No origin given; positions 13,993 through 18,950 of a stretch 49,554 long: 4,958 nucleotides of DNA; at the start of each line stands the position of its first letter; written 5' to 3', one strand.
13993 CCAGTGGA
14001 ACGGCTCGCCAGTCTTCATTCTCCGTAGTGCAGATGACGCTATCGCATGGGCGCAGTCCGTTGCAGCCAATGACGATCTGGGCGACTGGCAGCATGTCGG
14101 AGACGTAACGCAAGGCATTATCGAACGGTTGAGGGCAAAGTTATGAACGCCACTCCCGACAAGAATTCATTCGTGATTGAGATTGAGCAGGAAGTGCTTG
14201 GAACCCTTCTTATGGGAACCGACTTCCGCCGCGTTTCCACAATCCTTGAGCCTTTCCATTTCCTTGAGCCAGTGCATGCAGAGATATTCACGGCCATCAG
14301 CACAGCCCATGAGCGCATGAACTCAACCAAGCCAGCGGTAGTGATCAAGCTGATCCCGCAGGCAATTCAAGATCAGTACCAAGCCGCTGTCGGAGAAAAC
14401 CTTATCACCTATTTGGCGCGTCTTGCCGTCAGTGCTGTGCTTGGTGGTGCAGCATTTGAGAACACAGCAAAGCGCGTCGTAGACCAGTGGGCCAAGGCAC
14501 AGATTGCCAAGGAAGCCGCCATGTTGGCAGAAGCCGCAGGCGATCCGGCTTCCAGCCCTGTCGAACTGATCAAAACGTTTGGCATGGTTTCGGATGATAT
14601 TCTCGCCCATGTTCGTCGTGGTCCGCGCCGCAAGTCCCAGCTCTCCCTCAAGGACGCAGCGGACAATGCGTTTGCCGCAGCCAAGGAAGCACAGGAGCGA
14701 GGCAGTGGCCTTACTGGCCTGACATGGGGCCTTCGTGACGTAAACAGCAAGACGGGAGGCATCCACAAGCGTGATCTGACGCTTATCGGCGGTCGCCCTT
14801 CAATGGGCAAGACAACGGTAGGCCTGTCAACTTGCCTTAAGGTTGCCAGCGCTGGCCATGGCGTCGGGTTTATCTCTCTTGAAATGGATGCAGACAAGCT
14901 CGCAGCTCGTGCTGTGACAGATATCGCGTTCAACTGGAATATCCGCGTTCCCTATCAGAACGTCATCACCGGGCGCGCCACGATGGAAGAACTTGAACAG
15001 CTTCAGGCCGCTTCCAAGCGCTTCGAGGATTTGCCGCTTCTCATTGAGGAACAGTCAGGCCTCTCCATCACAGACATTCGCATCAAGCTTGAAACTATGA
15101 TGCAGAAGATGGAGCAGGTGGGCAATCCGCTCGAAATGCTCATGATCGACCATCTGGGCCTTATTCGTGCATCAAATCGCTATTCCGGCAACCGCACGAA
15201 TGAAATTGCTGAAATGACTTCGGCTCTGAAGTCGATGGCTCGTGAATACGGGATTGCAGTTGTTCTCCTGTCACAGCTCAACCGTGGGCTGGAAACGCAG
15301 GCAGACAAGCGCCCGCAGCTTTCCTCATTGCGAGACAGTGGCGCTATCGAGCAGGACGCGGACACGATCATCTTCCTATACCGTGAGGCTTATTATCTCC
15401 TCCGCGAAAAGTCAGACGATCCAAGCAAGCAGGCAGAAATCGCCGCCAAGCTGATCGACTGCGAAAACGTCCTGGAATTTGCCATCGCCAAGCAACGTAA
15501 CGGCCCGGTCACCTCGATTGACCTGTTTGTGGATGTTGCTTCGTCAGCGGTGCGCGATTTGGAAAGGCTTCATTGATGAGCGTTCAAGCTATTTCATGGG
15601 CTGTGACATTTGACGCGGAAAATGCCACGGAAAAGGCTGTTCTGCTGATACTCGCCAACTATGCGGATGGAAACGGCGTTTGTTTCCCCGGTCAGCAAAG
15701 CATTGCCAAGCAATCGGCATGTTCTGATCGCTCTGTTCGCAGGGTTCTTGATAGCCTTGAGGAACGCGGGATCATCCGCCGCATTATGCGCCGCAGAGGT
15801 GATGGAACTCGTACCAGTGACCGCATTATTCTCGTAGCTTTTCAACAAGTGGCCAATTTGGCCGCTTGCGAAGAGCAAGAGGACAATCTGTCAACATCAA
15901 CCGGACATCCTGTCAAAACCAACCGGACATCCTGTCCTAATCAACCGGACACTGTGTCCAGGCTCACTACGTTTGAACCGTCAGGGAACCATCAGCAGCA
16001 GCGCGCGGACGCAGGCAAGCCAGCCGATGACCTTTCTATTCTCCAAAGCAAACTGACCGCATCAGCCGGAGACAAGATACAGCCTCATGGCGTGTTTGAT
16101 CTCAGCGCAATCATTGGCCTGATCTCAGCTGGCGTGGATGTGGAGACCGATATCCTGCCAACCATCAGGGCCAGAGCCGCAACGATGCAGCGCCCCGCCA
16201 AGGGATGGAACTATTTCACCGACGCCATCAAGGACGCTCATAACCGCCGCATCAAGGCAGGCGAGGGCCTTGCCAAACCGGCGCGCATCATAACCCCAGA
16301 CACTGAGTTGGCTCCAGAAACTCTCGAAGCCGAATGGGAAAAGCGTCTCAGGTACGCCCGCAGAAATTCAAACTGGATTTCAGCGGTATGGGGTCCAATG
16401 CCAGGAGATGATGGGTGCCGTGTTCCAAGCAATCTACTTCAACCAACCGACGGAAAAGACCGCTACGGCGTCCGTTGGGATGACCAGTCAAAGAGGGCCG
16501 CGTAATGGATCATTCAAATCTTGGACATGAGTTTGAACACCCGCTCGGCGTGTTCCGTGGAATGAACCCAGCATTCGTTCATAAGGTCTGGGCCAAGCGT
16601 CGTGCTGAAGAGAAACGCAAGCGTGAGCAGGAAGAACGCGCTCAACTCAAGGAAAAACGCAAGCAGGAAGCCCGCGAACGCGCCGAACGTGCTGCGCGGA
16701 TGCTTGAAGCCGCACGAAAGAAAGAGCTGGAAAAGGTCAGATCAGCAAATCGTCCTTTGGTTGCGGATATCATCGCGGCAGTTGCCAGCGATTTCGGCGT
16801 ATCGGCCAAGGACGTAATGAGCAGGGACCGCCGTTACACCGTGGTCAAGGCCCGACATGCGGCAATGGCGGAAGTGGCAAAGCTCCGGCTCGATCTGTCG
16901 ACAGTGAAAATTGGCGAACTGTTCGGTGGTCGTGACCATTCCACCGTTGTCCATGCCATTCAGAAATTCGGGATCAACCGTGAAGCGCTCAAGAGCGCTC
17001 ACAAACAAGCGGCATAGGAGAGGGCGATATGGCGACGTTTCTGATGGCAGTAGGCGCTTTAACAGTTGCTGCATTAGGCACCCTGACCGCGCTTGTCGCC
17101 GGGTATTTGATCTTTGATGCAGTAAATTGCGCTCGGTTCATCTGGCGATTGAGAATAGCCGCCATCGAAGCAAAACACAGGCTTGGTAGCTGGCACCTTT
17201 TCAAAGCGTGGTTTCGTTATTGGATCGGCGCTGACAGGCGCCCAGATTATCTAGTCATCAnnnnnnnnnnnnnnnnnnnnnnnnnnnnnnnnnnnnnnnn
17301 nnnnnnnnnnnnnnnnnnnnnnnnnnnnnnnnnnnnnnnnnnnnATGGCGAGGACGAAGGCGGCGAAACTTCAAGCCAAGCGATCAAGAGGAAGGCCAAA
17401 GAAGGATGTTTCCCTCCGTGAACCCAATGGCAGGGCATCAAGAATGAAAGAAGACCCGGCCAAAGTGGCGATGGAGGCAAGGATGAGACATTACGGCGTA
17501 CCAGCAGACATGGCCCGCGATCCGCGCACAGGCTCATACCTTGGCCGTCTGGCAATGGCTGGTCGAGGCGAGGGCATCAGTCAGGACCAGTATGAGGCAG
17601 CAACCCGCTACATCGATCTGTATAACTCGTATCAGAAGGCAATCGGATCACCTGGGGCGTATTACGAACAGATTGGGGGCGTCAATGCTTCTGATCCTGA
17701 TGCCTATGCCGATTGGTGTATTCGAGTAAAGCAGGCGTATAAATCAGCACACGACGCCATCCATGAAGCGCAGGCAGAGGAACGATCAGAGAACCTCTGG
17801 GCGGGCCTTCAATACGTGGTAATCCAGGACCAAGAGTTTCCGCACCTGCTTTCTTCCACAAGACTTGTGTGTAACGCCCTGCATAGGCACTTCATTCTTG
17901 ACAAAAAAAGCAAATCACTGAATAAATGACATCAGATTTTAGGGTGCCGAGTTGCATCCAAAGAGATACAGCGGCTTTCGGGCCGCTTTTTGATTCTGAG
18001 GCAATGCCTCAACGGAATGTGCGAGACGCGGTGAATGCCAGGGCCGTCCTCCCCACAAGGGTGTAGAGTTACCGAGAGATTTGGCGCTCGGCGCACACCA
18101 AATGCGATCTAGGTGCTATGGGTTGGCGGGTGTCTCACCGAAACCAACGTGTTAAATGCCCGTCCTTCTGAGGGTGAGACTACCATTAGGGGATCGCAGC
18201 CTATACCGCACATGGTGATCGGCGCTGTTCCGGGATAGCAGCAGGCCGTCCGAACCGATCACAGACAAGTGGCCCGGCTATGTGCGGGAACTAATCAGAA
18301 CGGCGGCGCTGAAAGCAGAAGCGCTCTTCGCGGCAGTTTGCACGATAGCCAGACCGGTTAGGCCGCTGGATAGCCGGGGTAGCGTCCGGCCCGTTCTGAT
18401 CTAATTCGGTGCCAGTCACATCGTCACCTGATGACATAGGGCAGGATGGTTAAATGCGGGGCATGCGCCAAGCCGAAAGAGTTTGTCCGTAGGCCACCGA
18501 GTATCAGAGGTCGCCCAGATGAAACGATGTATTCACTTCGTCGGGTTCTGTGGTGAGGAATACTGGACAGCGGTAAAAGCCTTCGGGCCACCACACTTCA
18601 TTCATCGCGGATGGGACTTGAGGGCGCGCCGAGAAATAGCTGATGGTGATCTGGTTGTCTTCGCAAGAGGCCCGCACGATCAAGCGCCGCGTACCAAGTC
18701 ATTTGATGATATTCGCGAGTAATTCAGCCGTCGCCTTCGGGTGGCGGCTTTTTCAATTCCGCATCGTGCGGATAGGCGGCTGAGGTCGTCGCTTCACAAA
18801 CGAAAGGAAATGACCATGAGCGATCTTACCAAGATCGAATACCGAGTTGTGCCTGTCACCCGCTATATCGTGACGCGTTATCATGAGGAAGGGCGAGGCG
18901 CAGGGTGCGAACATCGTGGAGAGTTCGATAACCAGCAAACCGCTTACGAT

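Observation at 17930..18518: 0.55-kb ORF-free, helix-dense segment at the early/late junction: candidate large structured RNA of unknown family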

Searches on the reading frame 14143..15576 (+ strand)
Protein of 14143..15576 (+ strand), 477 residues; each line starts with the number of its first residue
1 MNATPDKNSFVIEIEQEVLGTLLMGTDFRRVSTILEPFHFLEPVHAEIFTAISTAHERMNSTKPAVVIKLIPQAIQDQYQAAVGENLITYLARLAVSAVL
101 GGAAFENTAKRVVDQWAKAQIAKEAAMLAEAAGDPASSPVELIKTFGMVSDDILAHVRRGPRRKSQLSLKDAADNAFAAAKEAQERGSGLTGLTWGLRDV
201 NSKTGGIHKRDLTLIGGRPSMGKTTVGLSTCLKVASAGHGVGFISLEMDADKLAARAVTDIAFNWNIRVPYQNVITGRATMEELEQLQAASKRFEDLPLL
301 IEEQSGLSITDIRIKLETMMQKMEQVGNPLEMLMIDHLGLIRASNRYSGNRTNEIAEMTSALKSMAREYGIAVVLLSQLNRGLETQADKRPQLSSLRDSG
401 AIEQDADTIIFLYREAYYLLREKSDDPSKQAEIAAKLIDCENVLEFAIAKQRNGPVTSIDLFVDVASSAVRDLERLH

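Call 11: search_protein_families(library=pfam, proteins=[window:14143-15576:+], max_evalue=0.01)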
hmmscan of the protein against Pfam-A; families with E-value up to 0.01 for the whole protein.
window:14143-15576:+ (477 aa): 4 families
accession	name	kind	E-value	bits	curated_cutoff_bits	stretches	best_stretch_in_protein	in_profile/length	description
PF03796.21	DnaB_C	-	1.6e-69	234.6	27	1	192-463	1-246/255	DnaB-like helicase C terminal domain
PF00772.26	DnaB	-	5.4e-10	39.7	23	1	11-94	5-87/103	DnaB-like helicase N terminal domain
PF13481.12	AAA_25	-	3e-09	37.2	27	1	207-379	30-190/195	AAA domain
PF06745.19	ATPase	-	1.6e-06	28.1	26.6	1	204-391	13-174/231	KaiC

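Call 12: search_protein_families(library=phrogs, proteins=[window:14143-15576:+], max_evalue=0.01)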
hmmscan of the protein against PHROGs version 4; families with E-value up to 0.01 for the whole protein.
window:14143-15576:+ (477 aa): 7 families
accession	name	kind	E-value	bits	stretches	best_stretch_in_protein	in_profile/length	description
phrog_19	-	DNA, RNA and nucleotide metabolism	5.6e-81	274.2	1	4-474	153-582/621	DnaB-like replicative helicase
phrog_243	-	DNA, RNA and nucleotide metabolism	4.7e-38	131.7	1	192-456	19-246/273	DnaB-like replicative helicase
phrog_239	-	DNA, RNA and nucleotide metabolism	7.1e-32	112.2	1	167-469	324-595/801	DNA primase/helicase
phrog_11530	-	unknown function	2.6e-31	109.9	1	298-432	5-130/184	-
phrog_19347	-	unknown function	4e-11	44.1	1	396-462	1-68/79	-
phrog_20000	-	unknown function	2.4e-05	25.4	1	10-72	27-90/132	-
phrog_5482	-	unknown function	0.0026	17.5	0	209-252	50-95/341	-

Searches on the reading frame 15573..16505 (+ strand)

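Call 11: search_protein_families(library=pfam, proteins=[window:15573-16505:+], max_evalue=0.01)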
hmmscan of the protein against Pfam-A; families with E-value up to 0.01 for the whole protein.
window:15573-16505:+ (310 aa): 5 families
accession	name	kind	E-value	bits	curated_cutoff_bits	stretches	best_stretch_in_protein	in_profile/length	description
PF13730.12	HTH_36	-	5.6e-15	55.3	25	1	18-68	5-55/55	Helix-turn-helix domain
PF13551.12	HTH_29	-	9.5e-05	22.9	28.1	1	25-78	3-51/64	Winged helix-turn helix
PF13545.12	HTH_Crp_2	-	0.0025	18.2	27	1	23-73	6-56/70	Crp-like helix-turn-helix domain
PF00392.27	GntR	-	0.0078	16.3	27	0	39-74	25-60/64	Bacterial regulatory proteins, gntR family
PF01047.28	MarR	-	0.0098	16.2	24.6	0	41-70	20-49/59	MarR family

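Call 12: search_protein_families(library=phrogs, proteins=[window:15573-16505:+], max_evalue=0.01)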
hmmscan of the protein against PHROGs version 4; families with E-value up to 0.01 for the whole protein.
window:15573-16505:+ (310 aa): 17 families
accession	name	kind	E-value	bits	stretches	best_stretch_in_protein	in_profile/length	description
phrog_1032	-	DNA, RNA and nucleotide metabolism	4.5e-24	86.9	1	2-144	1-148/281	replication initiation protein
phrog_391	-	DNA, RNA and nucleotide metabolism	6.2e-17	63.2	1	2-146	1-159/298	replication initiation O-like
phrog_270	-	DNA, RNA and nucleotide metabolism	2.6e-16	61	1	4-136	33-152/383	replication initiation protein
phrog_8540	-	DNA, RNA and nucleotide metabolism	5.4e-15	57.1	1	2-140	1-136/196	replication initiation O-like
phrog_1835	-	DNA, RNA and nucleotide metabolism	9.2e-12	45.9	1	19-119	47-145/301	HTH DNA binding protein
phrog_4617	-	DNA, RNA and nucleotide metabolism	4.4e-11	43.8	1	2-84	1-83/223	replication initiation protein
phrog_428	-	DNA, RNA and nucleotide metabolism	2.3e-10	41.3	1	18-120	105-211/455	replication initiation protein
phrog_345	-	DNA, RNA and nucleotide metabolism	3.7e-10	41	1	5-145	34-193/297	replication initiation O-like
phrog_678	-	DNA, RNA and nucleotide metabolism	1.1e-09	39.4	1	2-141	59-195/346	replication initiation O-like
phrog_11896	-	DNA, RNA and nucleotide metabolism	1.2e-09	39.4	1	2-142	3-145/225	primosomal protein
phrog_6643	-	DNA, RNA and nucleotide metabolism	7.6e-08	33.1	1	2-123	1-124/313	replication initiation protein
phrog_15053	-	unknown function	2.3e-06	28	1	18-90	46-118/343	-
phrog_8102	-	DNA, RNA and nucleotide metabolism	3.2e-05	24.2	1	19-76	35-96/337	replication initiation protein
phrog_9327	-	DNA, RNA and nucleotide metabolism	9.6e-05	23.1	1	125-305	147-262/276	primosomal protein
phrog_186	-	DNA, RNA and nucleotide metabolism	0.00016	22.5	1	19-120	42-146/308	DnaD-like helicase loader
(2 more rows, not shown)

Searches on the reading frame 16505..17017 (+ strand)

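Call 11: search_protein_families(library=pfam, proteins=[window:16505-17017:+], max_evalue=0.01)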
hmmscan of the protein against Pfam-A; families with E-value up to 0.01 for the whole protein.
window:16505-17017:+ (170 aa): 3 families
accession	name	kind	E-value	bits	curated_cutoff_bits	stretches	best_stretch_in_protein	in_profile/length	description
PF08299.17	Bac_DnaA_C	-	4.5e-19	68.7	31.5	1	87-154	2-68/69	Bacterial dnaA protein helix-turn-helix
PF06991.16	MFAP1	-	0.0012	19.1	26.8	1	20-81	12-71/215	Microfibril-associated/Pre-mRNA processing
PF12519.14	MDM10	-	0.0068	15.8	25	1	28-154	305-415/442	Mitochondrial distribution and morphology protein 10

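Call 12: search_protein_families(library=phrogs, proteins=[window:16505-17017:+], max_evalue=0.01)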
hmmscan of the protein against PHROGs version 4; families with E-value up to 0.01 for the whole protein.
window:16505-17017:+ (170 aa): 2 families
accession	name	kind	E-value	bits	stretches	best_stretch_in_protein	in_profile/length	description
phrog_27829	-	DNA, RNA and nucleotide metabolism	3.3e-07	31.2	1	90-153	5-66/72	DnaA-like replication initiation protein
phrog_4339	-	unknown function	0.0084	16.3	1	26-128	113-196/552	-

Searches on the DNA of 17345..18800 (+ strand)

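Call 4: search_rna_families(source=window, start=17800, end=18800, threshold=evalue, max_evalue=10, show_alignments=3)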
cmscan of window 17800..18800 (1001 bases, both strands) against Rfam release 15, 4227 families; matches with E-value up to 10: 3.
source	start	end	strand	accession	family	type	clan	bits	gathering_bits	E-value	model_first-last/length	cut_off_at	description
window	18690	18778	+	RF02954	DUF3577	Cis-reg;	-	16.4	42.6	3.5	1-105/105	no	DUF3577 RNA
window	17981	18072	-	RF01696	Chlorobi-1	Gene; sRNA;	-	16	50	0.21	1-67/67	no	Chlorobi-1 RNA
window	18302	18391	-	RF02564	naRNA4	Gene; sRNA;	-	15.2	59.5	6.9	1-77/77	no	Nucleoid-associated noncoding RNA 4 (CssrE)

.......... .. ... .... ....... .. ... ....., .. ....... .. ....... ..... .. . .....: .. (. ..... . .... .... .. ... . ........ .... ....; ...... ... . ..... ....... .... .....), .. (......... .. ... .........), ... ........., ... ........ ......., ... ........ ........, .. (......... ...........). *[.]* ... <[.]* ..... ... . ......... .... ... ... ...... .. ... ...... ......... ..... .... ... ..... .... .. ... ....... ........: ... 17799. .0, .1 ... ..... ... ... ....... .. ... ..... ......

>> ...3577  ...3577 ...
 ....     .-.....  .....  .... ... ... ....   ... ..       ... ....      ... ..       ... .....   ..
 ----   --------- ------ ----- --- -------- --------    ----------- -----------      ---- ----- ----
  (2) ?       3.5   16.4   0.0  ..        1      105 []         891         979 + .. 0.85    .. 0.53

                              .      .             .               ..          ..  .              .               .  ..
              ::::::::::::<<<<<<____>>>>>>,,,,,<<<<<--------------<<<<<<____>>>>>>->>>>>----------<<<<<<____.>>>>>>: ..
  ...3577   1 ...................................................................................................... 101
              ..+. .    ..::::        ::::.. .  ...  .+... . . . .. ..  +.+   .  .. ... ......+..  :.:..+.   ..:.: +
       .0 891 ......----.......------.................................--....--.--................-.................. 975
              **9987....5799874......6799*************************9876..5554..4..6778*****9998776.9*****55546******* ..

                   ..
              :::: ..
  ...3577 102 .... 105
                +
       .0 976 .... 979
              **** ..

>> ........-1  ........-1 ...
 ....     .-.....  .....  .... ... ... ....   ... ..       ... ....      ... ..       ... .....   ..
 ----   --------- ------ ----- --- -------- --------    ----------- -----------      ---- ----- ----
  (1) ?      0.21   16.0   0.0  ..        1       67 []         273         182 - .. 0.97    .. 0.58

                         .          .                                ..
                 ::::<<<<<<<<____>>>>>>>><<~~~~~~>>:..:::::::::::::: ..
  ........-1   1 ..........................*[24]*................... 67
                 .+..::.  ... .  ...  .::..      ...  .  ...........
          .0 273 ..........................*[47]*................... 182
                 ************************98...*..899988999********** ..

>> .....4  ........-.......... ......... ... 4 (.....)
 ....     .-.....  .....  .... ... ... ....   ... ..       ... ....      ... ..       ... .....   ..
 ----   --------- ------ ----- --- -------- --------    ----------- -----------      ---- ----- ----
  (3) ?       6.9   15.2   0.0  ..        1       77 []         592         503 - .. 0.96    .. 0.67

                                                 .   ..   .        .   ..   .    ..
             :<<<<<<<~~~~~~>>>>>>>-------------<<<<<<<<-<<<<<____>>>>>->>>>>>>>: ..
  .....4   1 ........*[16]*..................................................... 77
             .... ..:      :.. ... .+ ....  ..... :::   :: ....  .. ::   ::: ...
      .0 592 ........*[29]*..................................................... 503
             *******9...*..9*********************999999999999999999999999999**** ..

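Call 8: search_dna_similar(query=window:17930-18518:+, collection=phages, mode=distant, max_evalue=0.01)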
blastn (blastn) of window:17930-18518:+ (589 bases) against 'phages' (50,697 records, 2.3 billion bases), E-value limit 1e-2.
Records with a match: 2; places in all: 2; records where one place covers at least 80% of the query: 0.
Best place of each record, by identity: 90-95% 2.
By first word of the organism name: Ochrobactrum 2.
By host as written in the record: Ochrobactrum intermedium 2.
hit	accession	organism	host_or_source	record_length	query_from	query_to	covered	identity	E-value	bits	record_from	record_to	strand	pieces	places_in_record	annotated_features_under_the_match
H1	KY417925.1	Ochrobactrum phage POI1126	Ochrobactrum intermedium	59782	443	480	6%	92.1%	9e-5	55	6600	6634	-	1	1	none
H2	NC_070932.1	Ochrobactrum phage POI1126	Ochrobactrum intermedium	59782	443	480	6%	92.1%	9e-5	55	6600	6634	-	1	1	none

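Call 9: search_dna_similar(query=window:17930-18518:+, collection=plasmids, mode=distant, max_evalue=0.01)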
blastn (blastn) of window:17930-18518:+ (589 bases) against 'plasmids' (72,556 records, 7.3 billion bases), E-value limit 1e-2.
Records with a match: 2; places in all: 2; records where one place covers at least 80% of the query: 0.
Best place of each record, by identity: 95-99% 2.
By first word of the organism name: Brucella 2.
By predicted mobility (MOB-suite, as given by PLSDB): non-mobilizable 1; mobilizable 1.
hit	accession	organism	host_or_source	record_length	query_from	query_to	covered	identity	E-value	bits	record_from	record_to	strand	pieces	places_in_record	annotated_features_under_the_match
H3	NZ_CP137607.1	Brucella pseudintermedia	Zophobas morio,animal,homogenized ...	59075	443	474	5%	96.9%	3e-4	55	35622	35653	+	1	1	none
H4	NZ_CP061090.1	Brucella sp. 6810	Homo sapiens,Blood culture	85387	440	470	5%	96.8%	1e-3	53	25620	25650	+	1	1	none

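Call 27: search_rna_families(sources=[L001, L002, L035, L042, L046, L052, L053, L062, L064, L065, L067, L069, L070, L080, L081, L106, L088], threshold=gathering)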
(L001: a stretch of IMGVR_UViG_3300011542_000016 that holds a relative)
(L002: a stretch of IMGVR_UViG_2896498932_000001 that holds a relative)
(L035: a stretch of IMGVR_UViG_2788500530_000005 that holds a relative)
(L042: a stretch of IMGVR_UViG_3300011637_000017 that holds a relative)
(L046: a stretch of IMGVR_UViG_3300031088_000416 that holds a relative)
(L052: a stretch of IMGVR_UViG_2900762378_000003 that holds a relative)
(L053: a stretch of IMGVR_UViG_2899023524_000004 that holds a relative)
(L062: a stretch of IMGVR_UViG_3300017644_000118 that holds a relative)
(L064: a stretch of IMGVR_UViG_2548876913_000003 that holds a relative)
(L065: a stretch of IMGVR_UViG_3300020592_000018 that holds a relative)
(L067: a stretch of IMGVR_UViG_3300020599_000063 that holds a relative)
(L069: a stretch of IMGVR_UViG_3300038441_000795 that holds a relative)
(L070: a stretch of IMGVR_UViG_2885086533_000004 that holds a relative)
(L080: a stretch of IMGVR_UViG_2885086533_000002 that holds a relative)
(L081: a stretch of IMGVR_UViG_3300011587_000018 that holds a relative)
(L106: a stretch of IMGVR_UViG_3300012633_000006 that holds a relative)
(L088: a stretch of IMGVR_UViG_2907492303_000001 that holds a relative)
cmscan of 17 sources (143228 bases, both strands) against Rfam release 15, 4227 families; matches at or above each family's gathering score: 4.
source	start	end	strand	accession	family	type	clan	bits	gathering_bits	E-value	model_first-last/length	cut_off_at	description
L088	2929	3000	-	RF00005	tRNA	Gene; tRNA;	CL00001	56.8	29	2.9e-09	1-71/71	no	tRNA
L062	1786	1858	-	RF00005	tRNA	Gene; tRNA;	CL00001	54.9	29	9.8e-09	1-71/71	no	tRNA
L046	6883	6955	+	RF00005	tRNA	Gene; tRNA;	CL00001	53.8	29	2.1e-08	1-71/71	no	tRNA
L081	3874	3946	+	RF00005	tRNA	Gene; tRNA;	CL00001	53.4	29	2.5e-08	1-71/71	no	tRNA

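Call 66: get_annotated_region(hit=H1, flank=3000)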
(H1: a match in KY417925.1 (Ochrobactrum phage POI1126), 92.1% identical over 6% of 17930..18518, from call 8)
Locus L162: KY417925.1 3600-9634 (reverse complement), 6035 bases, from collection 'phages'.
description: Ochrobactrum phage POI1126, complete genome.
organism: Ochrobactrum phage POI1126 (NCBI taxid 1932118)
taxonomy: Viruses; Duplodnaviria; Heunggongvirae; Uroviricota; Caudoviricetes; Namazuvirus; Namazuvirus POI1126
host: Ochrobactrum intermedium; source: -; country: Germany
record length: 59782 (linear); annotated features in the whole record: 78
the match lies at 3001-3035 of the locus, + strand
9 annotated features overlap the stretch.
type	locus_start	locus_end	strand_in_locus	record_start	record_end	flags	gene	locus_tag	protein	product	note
CDS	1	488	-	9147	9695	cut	-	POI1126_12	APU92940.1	DNA nuclease/DNA endonuclease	gp12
CDS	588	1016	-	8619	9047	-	-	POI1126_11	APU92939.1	virion-associated component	gp11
CDS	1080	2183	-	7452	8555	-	-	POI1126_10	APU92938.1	major capsid protein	gp10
CDS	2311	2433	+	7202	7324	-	-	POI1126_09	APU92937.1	hypothetical protein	gp09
CDS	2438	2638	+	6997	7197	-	-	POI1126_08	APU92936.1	hypothetical protein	gp08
CDS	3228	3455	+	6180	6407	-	-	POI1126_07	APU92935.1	hypothetical protein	gp07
CDS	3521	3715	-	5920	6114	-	-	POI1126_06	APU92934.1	hypothetical protein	gp06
CDS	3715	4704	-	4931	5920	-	-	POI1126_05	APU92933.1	hypothetical protein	gp05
CDS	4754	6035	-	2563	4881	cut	-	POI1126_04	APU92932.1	portal protein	gp04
